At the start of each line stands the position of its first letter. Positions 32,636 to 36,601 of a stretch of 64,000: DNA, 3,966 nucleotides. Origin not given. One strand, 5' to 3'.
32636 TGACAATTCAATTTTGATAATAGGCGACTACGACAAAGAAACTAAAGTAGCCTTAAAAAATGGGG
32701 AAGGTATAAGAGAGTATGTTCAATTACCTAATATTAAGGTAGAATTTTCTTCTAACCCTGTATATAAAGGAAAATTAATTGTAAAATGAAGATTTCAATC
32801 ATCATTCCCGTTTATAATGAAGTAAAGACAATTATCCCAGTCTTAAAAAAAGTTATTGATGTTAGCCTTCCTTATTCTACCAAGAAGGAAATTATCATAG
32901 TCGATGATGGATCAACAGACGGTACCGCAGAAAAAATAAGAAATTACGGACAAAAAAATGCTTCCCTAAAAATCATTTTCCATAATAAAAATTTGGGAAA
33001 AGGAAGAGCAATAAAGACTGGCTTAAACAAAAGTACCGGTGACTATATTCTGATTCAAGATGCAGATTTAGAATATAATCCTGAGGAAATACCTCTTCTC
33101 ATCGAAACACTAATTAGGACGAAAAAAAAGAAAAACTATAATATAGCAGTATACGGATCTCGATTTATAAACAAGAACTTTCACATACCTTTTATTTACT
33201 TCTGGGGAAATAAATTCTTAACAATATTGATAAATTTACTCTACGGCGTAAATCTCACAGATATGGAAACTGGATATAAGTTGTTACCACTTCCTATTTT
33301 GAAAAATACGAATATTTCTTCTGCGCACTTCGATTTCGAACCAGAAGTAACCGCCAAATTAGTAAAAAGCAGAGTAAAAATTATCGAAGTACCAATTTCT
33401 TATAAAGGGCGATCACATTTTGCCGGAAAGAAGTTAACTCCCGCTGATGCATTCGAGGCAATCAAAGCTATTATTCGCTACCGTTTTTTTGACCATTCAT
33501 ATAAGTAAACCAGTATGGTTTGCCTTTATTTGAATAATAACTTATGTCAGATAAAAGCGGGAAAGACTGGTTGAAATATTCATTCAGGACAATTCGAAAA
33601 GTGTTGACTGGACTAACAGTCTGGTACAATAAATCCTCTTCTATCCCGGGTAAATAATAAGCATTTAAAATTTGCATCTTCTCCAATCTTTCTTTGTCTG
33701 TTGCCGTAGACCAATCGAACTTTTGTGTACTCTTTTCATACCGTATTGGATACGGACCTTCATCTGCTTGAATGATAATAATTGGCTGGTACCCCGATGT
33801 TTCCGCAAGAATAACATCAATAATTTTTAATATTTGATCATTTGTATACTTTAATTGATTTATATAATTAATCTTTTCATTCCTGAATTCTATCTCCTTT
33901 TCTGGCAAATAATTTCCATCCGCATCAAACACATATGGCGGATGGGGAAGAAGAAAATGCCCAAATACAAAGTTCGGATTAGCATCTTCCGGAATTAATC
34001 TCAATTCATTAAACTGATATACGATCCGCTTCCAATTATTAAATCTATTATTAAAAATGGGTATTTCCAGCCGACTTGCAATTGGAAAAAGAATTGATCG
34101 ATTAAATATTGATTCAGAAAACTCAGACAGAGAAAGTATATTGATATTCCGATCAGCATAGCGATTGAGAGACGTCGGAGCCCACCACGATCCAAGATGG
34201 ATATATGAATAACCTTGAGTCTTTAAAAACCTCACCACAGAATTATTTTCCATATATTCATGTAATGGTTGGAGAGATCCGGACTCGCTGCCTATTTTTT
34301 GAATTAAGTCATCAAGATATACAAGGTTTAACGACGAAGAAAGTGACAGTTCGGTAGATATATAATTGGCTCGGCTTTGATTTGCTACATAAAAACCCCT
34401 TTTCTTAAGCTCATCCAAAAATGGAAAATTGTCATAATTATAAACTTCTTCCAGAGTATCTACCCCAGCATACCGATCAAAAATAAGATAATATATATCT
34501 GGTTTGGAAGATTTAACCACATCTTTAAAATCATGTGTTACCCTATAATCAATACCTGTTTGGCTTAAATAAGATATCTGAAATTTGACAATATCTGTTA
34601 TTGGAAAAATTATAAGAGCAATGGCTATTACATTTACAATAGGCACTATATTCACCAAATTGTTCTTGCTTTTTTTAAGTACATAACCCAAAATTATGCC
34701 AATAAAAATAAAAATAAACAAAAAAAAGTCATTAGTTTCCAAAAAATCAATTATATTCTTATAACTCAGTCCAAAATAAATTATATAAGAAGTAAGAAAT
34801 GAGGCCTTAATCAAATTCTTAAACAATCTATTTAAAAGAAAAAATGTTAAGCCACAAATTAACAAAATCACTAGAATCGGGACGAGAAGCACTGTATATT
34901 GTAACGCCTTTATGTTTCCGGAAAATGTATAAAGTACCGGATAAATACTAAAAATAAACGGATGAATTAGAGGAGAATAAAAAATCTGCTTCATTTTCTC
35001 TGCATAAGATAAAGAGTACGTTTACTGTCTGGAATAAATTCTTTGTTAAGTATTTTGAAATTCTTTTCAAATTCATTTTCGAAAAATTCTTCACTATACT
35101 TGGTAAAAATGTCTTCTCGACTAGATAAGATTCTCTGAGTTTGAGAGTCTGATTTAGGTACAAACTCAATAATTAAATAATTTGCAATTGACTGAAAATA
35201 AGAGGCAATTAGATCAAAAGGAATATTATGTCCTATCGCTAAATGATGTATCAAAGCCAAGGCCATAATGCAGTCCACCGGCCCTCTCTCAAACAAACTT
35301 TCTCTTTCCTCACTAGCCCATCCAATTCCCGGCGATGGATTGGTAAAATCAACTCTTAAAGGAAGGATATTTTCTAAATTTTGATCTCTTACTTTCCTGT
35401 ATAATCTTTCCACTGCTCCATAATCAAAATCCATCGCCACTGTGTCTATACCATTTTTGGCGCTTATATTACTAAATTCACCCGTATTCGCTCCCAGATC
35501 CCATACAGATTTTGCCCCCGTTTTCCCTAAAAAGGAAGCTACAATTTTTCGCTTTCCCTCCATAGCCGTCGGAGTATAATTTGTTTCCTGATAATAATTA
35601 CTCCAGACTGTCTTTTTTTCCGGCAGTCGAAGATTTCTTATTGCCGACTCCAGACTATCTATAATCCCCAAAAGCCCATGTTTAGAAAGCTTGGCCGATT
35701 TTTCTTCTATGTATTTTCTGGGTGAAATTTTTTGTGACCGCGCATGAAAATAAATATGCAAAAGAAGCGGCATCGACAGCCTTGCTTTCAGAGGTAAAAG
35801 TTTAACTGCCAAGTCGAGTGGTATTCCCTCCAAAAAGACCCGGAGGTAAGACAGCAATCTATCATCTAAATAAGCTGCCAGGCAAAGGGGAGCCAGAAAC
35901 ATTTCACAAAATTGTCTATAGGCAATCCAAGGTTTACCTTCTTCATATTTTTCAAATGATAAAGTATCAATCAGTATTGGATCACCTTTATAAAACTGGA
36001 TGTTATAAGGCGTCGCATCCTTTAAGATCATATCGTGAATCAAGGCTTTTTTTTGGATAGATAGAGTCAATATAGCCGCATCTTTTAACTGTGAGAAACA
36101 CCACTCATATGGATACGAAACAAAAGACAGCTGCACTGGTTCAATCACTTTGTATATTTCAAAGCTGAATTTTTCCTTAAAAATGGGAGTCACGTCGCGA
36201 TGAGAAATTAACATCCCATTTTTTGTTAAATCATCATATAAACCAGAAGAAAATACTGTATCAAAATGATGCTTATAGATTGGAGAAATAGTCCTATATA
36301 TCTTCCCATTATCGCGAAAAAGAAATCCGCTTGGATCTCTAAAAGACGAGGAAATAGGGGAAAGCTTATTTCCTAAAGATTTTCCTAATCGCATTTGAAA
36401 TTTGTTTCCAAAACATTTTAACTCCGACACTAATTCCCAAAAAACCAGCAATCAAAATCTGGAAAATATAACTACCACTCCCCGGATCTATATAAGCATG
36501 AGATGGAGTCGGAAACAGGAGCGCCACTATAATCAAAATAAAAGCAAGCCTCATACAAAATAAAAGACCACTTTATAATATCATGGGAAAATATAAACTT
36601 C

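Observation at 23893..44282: Extreme density of GT-C (polyprenyl-phosphate-sugar dependent) membrane glycosyltransferases, including a three-member paralog family with an FxQDDF...YRP motif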

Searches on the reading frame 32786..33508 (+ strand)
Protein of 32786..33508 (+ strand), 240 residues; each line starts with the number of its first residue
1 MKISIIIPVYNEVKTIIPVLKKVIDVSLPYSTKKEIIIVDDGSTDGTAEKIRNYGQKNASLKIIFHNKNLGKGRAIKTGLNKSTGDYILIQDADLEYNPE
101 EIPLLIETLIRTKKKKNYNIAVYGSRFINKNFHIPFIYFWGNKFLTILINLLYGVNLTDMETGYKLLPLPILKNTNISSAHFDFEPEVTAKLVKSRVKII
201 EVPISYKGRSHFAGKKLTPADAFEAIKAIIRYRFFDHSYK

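Call 4: search_protein_families(library=pfam, proteins=[window:32786-33508:+], max_evalue=0.01)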
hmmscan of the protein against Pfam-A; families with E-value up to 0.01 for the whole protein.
window:32786-33508:+ (240 aa): 3 families
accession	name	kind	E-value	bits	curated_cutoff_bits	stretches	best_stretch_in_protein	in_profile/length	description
PF00535.33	Glycos_transf_2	-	7.8e-33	114.2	23.3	1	4-114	1-108/168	Glycosyl transferase family 2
PF10111.15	Glyco_tranf_2_2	-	6.9e-09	36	27.3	1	4-104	1-101/276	Glycosyltransferase like family 2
PF13641.12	Glyco_tranf_2_3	-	6.1e-05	23.6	27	1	3-113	3-114/230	Glycosyltransferase like family 2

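Call 37: search_solved_structures(query=window:32786-33508:+, max_evalue=0.001)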
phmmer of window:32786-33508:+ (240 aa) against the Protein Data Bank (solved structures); distinct sequences matched with E-value up to 0.001: 30.
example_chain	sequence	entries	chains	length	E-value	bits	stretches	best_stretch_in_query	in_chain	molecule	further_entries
5mlz_A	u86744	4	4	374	4.5e-17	65.6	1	1-232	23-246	Dolichol monophosphate mannose synthase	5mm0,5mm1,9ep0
9hwj_A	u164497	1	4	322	6.2e-16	61.9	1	2-107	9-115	Undecaprenyl-phosphate 4-deoxy-4-formamido-L-arabinose transferase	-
9bhc_C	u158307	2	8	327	3.1e-15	59.6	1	2-106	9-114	Undecaprenyl-phosphate 4-deoxy-4-formamido-L-arabinose transferase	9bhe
8vxh_A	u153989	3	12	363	4.2e-15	59.2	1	2-106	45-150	Undecaprenyl-phosphate 4-deoxy-4-formamido-L-arabinose transferase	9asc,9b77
5eke_A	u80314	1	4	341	2.1e-13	53.7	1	2-120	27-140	Uncharacterized glycosyltransferase sll0501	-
5ekp_C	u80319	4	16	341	2.1e-13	53.7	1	2-120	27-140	Uncharacterized glycosyltransferase sll0501 | Glycosyltransferase sll0501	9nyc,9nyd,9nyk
9nye_A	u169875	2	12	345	2.1e-13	53.6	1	2-120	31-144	Glycosyltransferase sll0501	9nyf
2z87_A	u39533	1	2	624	3.7e-12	49.6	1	3-108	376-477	Chondroitin synthase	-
2z86_A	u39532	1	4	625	3.7e-12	49.6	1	3-108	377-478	Chondroitin synthase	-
6yv7_B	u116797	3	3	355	4e-11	46.2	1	2-96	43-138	Glycosyl transferase, family 2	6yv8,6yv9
6yv7_A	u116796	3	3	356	4e-11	46.2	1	2-96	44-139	Glycosyl transferase, family 2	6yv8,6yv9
3bcv_A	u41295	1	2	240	2.5e-09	40.3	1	2-95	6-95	Putative glycosyltransferase protein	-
5tze_C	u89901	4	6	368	8.7e-09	38.5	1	1-101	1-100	Glycosyl transferase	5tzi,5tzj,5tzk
5tz8_A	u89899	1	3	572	1.8e-08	37.5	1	1-101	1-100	Glycosyl transferase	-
6p61_A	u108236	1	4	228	1.4e-07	34.6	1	3-107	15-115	Glycosyltransferase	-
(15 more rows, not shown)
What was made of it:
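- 32786..33508 (+): DPM1/GtrB/ArnC-like GT2 (240 aa, no membrane helix). Overlaps the stop of 31437 by 4 nt. Predicted polyprenyl-phosphate-sugar synthase. Best PDB matches: Pyrococcus Dol-P-Man synthase 5mlz (E 4.5e-17, full length), ArnC and GtrB (call 37).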

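Call 64: search_protein_families(library=ncbifam, proteins=[window:32786-33508:+], max_evalue=0.00001)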
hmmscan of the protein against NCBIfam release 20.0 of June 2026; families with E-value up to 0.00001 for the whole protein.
window:32786-33508:+ (240 aa): 20 families
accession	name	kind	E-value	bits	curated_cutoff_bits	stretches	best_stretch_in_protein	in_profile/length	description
TIGR04182.1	glyco_TIGR04182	equivalog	1.5e-28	100.1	325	1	3-231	2-216/293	S-layer glycoprotein N-glycosyltransferase AglJ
NF007986.1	PRK10714.1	equivalog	3.1e-20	72.4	529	1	2-108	7-114/316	undecaprenyl-phosphate 4-deoxy-4-formamido-L-arabinose transferase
NF047588.1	GlcsyltransPgfSStrep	equivalog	7e-20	71.4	500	1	1-168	1-160/308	glycosyltransferase PgfS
TIGR03937.1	PgaC_IcaA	equivalog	8.6e-19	67.8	422.3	1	2-112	46-153/407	poly-beta-1,6-N-acetyl-D-glucosamine synthase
NF007482.0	PRK10073.1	equivalog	4.4e-17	62.1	423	1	2-122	7-119/334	glycosyltransferase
NF041875.1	EPS_EpsD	equivalog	1.2e-15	57.8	370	1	3-100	1-95/325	exopolysaccharide biosynthesis glycosyltransferase EpsD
NF047683.1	TeichurnBiosyTuaG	equivalog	2.7e-15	56.7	400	1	2-131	7-129/252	teichuronic acid biosynthesis protein TuaG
TIGR04283.1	glyco_like_mftF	equivalog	6e-15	55.4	182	1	3-139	1-123/221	TIGR04283 family arsenosugar biosynthesis glycosyltransferase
NF010496.0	PRK13915.1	equivalog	2.5e-14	53.1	262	1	2-113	32-146/307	glucosyl-3-phosphoglycerate synthase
NF058614.1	PPMAGASynPpgS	equivalog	3.1e-14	52.9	370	1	4-205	3-195/226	polyprenyl-phospho-N-acetylgalactosaminyl synthase PpgS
NF045692.1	OglycostaseCruG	equivalog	1.1e-13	50.9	600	1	2-131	42-170/386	2'-O-glycosyltransferase CruG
TIGR03111.1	glyc2_xrt_Gpos1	hypoth_equivalog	1.7e-12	46.9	363.95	1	2-107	50-154/439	TIGR03111 family XrtG-associated glycosyltransferase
NF041391.1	DPhHxTase_Halo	equivalog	1.3e-11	43.9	375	1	9-226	3-201/213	dolichyl-phosphate hexose transferase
NF053739.1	GlytfEpsEBac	equivalog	1.6e-10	40.4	450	1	2-94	2-92/265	glycosyltransferase EpsE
TIGR03469.1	HpnB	hypoth_equivalog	2.5e-10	39.9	379.25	1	2-140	45-192/386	hopene-associated glycosyltransferase HpnB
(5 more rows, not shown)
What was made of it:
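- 32786..33508 (+): Best NCBIfam matches: AglJ, ArnC, PgfS, PpgS, all below curated cut-offs (call 64).
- Its best matches are Dol-P-Man synthase, ArnC, GtrB, AglJ, PgfS and PpgS (calls 37, 64).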

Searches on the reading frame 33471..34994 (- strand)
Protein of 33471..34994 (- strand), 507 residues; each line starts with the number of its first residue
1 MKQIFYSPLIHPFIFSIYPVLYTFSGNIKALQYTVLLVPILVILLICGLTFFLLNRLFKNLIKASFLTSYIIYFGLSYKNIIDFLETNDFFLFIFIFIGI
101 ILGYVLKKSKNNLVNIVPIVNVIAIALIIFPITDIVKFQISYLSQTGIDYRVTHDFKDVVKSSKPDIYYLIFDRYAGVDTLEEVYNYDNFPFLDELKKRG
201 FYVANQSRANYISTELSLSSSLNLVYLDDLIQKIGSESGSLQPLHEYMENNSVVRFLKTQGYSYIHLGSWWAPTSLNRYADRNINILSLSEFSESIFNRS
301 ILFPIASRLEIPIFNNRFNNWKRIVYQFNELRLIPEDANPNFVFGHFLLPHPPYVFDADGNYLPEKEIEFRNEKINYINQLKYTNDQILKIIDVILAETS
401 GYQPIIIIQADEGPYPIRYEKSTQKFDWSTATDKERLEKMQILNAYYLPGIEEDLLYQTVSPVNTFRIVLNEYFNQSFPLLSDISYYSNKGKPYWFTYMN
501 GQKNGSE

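Call 4: search_protein_families(library=pfam, proteins=[window:33471-34994:-], max_evalue=0.01)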
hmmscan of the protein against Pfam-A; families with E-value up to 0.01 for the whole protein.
window:33471-34994:- (507 aa): 1 family
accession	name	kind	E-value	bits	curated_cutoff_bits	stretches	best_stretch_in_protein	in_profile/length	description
PF00884.28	Sulfatase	-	3.2e-06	27.1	25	1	185-418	21-247/301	Sulfatase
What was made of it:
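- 33471..34994 (-): Membrane-anchored sulfatase/LtaS-like protein. Candidate extracytoplasmic phospho-substituent transferase. PF00884, E 3.2e-6 (call 4).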

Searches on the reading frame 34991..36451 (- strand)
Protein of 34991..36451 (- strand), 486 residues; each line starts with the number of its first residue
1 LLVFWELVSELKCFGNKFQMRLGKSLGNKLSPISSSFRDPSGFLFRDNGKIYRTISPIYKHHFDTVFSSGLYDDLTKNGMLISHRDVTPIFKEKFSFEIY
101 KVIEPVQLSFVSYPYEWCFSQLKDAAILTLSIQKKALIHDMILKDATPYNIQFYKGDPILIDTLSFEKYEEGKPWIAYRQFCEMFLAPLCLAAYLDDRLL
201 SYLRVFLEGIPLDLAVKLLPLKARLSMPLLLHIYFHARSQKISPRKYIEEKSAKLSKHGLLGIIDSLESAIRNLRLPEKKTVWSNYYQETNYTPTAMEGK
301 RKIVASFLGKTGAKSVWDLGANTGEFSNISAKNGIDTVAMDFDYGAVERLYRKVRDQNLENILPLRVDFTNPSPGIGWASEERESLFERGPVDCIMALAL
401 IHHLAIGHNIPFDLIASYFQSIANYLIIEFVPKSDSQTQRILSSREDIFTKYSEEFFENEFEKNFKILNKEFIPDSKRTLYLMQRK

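Call 4: search_protein_families(library=pfam, proteins=[window:34991-36451:-], max_evalue=0.01)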
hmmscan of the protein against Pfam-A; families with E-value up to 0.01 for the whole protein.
window:34991-36451:- (486 aa): 2 families
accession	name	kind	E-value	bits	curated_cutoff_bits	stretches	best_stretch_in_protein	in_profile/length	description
PF08242.18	Methyltransf_12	-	0.00047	21.3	30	1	318-408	2-79/98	Methyltransferase domain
PF13489.12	Methyltransf_23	-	0.0017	18.5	27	1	311-420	21-106/164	Methyltransferase domain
